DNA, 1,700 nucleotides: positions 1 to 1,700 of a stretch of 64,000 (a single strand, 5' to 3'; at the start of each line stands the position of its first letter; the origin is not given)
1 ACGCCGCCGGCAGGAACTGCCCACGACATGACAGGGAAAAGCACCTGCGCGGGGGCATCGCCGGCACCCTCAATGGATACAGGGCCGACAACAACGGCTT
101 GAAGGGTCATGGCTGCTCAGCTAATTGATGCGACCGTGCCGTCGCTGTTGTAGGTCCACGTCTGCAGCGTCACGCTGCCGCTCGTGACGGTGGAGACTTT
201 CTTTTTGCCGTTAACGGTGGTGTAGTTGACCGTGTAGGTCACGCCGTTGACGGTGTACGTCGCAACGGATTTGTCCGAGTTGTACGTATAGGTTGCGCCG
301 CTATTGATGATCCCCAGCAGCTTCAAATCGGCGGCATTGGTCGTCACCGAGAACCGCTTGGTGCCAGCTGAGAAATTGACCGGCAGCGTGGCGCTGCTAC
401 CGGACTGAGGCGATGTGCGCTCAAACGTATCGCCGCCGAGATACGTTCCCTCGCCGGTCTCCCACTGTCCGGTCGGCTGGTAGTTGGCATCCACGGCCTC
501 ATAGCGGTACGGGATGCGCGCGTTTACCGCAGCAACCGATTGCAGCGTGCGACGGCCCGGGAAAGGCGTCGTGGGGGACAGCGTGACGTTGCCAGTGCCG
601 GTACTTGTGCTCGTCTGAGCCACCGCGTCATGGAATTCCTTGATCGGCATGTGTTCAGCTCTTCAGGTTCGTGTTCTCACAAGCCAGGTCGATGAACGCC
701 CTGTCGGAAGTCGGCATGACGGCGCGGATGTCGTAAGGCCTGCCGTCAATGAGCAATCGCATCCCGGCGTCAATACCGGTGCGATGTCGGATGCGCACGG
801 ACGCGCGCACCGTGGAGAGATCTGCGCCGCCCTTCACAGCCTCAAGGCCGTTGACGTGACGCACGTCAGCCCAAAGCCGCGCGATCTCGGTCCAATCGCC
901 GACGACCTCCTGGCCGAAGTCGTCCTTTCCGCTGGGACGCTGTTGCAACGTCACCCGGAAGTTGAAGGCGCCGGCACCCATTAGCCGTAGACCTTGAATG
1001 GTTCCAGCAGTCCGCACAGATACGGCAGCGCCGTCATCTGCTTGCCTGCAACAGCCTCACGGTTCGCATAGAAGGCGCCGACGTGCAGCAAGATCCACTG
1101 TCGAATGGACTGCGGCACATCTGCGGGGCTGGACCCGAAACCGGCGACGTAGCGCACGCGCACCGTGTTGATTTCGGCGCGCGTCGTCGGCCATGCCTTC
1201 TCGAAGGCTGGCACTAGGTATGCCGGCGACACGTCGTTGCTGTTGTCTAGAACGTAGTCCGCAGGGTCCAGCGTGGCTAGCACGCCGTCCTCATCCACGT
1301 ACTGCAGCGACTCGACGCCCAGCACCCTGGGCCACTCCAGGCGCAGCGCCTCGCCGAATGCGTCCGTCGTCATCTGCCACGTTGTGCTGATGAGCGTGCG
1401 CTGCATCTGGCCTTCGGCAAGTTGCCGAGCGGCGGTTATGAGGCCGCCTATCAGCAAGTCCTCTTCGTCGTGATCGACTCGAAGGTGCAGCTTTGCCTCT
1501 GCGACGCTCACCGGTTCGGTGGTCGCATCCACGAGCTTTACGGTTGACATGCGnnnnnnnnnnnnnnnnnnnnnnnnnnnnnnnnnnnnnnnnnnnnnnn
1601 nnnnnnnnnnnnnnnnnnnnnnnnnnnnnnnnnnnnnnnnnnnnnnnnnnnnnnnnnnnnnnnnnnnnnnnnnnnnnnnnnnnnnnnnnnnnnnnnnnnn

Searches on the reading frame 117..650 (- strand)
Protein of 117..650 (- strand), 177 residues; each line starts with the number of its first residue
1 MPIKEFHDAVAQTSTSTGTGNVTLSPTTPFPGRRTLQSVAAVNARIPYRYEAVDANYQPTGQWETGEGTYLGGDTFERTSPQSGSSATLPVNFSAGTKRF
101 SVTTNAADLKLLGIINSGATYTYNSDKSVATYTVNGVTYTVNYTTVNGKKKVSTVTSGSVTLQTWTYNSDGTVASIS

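Call 13: search_protein_families(library=pfam, proteins=[window:117-650:-], max_evalue=0.1)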
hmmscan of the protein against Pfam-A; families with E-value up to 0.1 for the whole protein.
window:117-650:- (177 aa): 4 families
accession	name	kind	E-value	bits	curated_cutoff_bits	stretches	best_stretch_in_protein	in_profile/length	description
PF13650.11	Asp_protease_2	-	0.027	15.6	24.3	1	111-168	10-69/90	Aspartyl protease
PF25784.1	BigA_N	-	0.05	14.2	24.5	1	110-173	14-77/80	BigA and YdbA N-terminal beta barrel domain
PF13975.11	gag-asp_proteas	-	0.07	14.2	28.2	0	114-167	13-68/92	gag-polyprotein putative aspartyl protease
PF04390.17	LptE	-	0.082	14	23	0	100-170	34-91/118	Lipopolysaccharide-assembly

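Call 22: find_related_loci(query=A1, collection=genome_contigs, flank=10000)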
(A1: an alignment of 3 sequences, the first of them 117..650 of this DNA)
Query A1 (177 aa) in genome_contigs; peptide patterns used: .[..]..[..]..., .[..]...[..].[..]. (x = any residue, [..] = any of these).
30 stretches matched a pattern; 1 encode a relative of the query (tblastn E <= 1e-3); 1 distinct loci.
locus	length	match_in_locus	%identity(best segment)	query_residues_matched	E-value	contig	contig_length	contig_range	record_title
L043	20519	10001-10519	55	4-177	8e-55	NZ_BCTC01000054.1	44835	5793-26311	Azohydromonas lata NBRC 102462, whole genome shotgun sequence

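Call 25: search_protein_families(library=pfam, proteins=[L043:10529-10900:+, L043:10900-11436:+, L043:11443-13899:+, L043:13903-14445:+, L043:14442-14795:+, L043:14758-15702:+, L043:15632-16030:+, L043:16051-16350:+, L043:16387-20517:+], max_evalue=0.05)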
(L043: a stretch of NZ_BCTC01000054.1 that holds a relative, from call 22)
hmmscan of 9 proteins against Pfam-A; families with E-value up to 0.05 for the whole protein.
L043:10529-10900:+ (123 aa): 0 families

L043:10900-11436:+ (178 aa): 0 families

L043:11443-13899:+ (818 aa): 3 families
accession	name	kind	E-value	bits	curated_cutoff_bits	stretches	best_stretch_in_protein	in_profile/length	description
PF13753.12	SWM_repeat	-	1.8e-12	47.8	27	1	494-578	2-85/86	Putative flagellar system-associated repeat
PF19077.6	Big_13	-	1.7e-07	32.1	27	1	735-796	34-97/102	Bacterial Ig-like domain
PF21226.3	MalQ_N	-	0.015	16.1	24.1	1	726-801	21-90/91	MalQ N-terminal beta sandwich domain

L043:13903-14445:+ (180 aa): 1 family
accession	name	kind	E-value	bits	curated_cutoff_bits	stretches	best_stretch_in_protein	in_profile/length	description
PF04883.17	HK97-gp10_like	-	5.1e-06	27.8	21.4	1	13-95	3-78/78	Bacteriophage HK97-gp10, putative tail-component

L043:14442-14795:+ (117 aa): 1 family
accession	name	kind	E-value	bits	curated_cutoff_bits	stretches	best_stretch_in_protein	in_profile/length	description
PF11367.14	Tail_completion_gp17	-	3.9e-11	43.6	24.5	1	5-115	11-123/124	Tail completion protein gp17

L043:14758-15702:+ (314 aa): 0 families

L043:15632-16030:+ (132 aa): 1 family
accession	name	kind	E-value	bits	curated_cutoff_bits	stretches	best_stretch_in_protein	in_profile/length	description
PF08748.17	Phage_TAC_4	-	8.4e-25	87.8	21.1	1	1-131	1-124/124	Phage tail assembly chaperone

L043:16051-16350:+ (99 aa): 1 family
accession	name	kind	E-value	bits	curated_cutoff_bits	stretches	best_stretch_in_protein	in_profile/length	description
PF08809.16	DUF1799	-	1.1e-23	83.7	26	1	13-93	2-80/80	Phage related hypothetical protein (DUF1799)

L043:16387-20517:+ (1377 aa): 3 families
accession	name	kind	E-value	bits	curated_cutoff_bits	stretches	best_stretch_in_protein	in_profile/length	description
PF06791.18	TMP_2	-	1.6e-63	214.6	30.2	1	123-326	3-208/208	Prophage tail length tape measure protein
PF00838.24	TCTP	-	0.0011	19.7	24.3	1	433-516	47-127/164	Translationally controlled tumour protein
PF21694.2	DNA_pol3_delta_C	-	0.042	14.3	27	0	592-625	75-108/121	DNA polymerase III delta subunit, C-terminal domain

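Call 26: search_protein_families(library=phrogs, proteins=[L043:10529-10900:+, L043:10900-11436:+, L043:11443-13899:+, L043:13903-14445:+, L043:14442-14795:+, L043:14758-15702:+, L043:15632-16030:+, L043:16051-16350:+, L043:16387-20517:+, window:117-650:-], max_evalue=0.05)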
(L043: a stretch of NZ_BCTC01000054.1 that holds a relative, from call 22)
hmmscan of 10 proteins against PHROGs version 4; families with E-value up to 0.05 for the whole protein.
L043:10529-10900:+ (123 aa): 0 families

L043:10900-11436:+ (178 aa): 0 families

L043:11443-13899:+ (818 aa): 0 families

L043:13903-14445:+ (180 aa): 1 family
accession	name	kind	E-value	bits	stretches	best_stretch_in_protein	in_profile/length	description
phrog_5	-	connector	4.8e-15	57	1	2-168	84-201/239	tail completion or Neck1 protein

L043:14442-14795:+ (117 aa): 3 families
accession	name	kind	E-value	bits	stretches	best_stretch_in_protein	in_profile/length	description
phrog_347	-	connector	1.3e-10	41.9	1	1-115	1-119/394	tail terminator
phrog_78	-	connector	2.7e-07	32.1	1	2-80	3-86/122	tail terminator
phrog_123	-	connector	0.0001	23.2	1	6-84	16-91/139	tail terminator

L043:14758-15702:+ (314 aa): 0 families

L043:15632-16030:+ (132 aa): 2 families
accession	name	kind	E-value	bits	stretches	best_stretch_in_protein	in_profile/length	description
phrog_569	-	tail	3.2e-19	70.8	1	1-131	22-132/256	tail length tape measure protein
phrog_17368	-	tail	1e-10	42.6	1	71-126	48-103/213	tail length tape measure protein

L043:16051-16350:+ (99 aa): 2 families
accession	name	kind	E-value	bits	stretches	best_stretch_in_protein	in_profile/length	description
phrog_680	-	tail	2.1e-31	109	1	4-97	6-97/98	tail length tape measure protein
phrog_17368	-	tail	1.6e-13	51.8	1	4-96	121-211/213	tail length tape measure protein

L043:16387-20517:+ (1377 aa): 10 families
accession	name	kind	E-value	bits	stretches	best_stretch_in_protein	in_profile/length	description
phrog_24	-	tail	5.2e-98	330.5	1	16-853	162-950/1151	tail length tape measure protein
phrog_25966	-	tail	1.7e-78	265.5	2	79-692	9-587/1651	tail length tape measure protein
phrog_3827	-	tail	1.2e-52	180.4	1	112-319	187-389/393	tail length tape measure protein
phrog_4498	-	tail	1.3e-45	157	1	117-401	49-336/381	tail length tape measure protein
phrog_20739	-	tail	1.5e-26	94.4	1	132-406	19-287/336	tail length tape measure protein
phrog_9745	-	unknown function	2.3e-17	63.9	1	117-175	49-107/120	-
phrog_5918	-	unknown function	5e-17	62.9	1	63-344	181-444/448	-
phrog_19487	-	tail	6.1e-14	52.3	2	41-209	41-213/1147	tail length tape measure protein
phrog_8892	-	tail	7.9e-13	48.9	1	55-206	12-158/752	tail length tape measure protein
phrog_517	-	DNA, RNA and nucleotide metabolism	0.014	17.3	1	241-343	18-112/128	HTH DNA binding protein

window:117-650:- (177 aa): 1 family
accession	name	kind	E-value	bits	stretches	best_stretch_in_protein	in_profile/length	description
phrog_25709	-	unknown function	0.026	15.6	1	100-163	5-69/109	-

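Call 38: search_dna_similar(query=window:117-650:-, collection=phages, mode=protein, max_evalue=0.001, max_rows=30)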
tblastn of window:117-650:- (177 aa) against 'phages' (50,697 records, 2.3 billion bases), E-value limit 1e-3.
No match.

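Call 107: search_protein_families(library=padloc, proteins=[window:117-650:-], max_evalue=0.01)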
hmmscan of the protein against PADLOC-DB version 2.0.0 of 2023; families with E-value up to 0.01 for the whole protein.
window:117-650:- (177 aa): 0 families

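Call 108: search_protein_families(library=ncbifam, proteins=[window:117-650:-], max_evalue=0.01)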
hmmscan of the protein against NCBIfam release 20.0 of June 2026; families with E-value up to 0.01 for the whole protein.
window:117-650:- (177 aa): 0 families

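Call 115: search_solved_structures(query=A1, max_evalue=10, show_alignments=1)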
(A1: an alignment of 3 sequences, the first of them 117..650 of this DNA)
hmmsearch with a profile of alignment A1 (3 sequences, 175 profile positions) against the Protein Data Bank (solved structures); distinct sequences matched with E-value up to 10: 2.
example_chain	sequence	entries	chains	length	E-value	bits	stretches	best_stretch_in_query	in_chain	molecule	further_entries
3e9t_A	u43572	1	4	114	0.76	12.7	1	13-56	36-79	Na/Ca exchange protein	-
3ead_A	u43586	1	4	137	1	12.3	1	13-56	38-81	Na/Ca exchange protein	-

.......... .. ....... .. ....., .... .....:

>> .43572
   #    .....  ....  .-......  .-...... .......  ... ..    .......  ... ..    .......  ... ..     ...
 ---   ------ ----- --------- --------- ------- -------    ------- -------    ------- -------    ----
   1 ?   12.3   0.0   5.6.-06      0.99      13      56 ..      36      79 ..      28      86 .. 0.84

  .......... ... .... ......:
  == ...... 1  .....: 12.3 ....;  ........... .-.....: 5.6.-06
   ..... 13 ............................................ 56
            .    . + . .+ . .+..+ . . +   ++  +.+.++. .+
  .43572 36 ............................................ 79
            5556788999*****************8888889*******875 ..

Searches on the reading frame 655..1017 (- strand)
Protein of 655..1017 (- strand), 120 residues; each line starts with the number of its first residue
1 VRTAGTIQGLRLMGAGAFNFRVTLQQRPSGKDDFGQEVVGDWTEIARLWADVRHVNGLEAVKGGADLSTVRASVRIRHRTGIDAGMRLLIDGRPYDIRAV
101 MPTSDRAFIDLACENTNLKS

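Call 3: search_protein_families(library=pfam, proteins=[window:655-1017:-], max_evalue=0.1)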
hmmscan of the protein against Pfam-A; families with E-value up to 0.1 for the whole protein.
window:655-1017:- (120 aa): 3 families
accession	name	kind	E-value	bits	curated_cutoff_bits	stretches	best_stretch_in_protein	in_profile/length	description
PF05521.18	Phage_HCP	-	2.6e-23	83.1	25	1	13-114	1-104/106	Phage head completion protein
PF05354.17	Phage_attach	-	0.012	16.6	26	1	60-106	44-92/99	Phage Head-Tail Attachment protein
PF21506.2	Knl-2-like_dom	-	0.098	13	27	0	40-62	25-45/54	Kinetochore null protein 2-like domain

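Call 4: search_protein_families(library=phrogs, proteins=[window:655-1017:-], max_evalue=0.1)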
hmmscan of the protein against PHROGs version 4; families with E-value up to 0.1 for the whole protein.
window:655-1017:- (120 aa): 3 families
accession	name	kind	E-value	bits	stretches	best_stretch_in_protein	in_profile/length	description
phrog_25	-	connector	1.3e-20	75.5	1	12-114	35-137/286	head closure Hc1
phrog_10356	-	head and packaging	1.1e-11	44.6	1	14-114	4-103/852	virion structural protein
phrog_501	-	connector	0.0092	17.2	1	21-97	8-88/115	head closure Hc1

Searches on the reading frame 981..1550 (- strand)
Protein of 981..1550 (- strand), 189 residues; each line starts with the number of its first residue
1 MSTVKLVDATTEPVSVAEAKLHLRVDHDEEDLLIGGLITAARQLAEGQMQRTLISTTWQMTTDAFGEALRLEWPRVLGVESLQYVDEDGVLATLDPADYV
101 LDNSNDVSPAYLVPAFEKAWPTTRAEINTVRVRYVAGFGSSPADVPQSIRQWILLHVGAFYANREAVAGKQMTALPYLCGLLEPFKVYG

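Call 3: search_protein_families(library=pfam, proteins=[window:981-1550:-], max_evalue=0.1)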
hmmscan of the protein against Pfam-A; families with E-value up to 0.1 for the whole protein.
window:981-1550:- (189 aa): 1 family
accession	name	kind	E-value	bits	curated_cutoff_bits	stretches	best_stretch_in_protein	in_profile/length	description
PF05135.19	Phage_connect_1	-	1.8e-07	31.9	21.2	1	15-55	3-42/101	Phage gp6-like head-tail connector protein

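Call 4: search_protein_families(library=phrogs, proteins=[window:981-1550:-], max_evalue=0.1)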
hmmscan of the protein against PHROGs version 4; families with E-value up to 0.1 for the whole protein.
window:981-1550:- (189 aa): 2 families
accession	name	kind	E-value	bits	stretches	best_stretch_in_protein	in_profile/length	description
phrog_442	-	connector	5.8e-27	95.7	1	1-171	75-234/270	head-tail adaptor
phrog_40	-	connector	1e-18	68.5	1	6-177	34-121/201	head-tail adaptor Ad1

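Call 16: find_related_loci(query=window:981-1550:-, collection=viral_contigs, flank=10000)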
Query window:981-1550:- (189 aa) in viral_contigs; peptide patterns used: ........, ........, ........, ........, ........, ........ (x = any residue, [..] = any of these).
37 stretches matched a pattern; 36 encode a relative of the query (tblastn E <= 1e-3); 36 distinct loci.
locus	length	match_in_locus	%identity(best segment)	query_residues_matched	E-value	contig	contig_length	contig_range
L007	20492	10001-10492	38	14-176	1e-31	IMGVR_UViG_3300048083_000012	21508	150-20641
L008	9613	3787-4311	36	11-187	8e-29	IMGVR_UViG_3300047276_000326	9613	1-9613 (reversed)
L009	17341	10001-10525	36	11-187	8e-29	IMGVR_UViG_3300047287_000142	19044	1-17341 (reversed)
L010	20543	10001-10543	39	1-169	2e-27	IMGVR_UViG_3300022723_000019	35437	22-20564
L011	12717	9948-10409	35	14-176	2e-26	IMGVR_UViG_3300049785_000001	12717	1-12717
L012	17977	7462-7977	39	11-170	3e-25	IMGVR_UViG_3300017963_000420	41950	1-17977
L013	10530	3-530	32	17-178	3e-22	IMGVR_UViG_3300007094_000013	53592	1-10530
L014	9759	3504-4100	31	11-185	5e-19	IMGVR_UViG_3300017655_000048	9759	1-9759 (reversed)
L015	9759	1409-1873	32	11-171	5e-15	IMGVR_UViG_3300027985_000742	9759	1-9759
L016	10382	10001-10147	55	14-62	7e-10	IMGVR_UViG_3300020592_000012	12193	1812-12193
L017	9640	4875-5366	30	7-177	9e-10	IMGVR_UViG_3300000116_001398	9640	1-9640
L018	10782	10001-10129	51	14-56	1e-7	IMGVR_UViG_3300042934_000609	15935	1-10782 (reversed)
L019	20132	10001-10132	48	14-57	2e-7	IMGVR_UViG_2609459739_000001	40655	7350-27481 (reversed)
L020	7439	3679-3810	48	14-57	3e-7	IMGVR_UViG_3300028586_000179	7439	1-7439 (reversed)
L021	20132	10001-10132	45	14-57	7e-7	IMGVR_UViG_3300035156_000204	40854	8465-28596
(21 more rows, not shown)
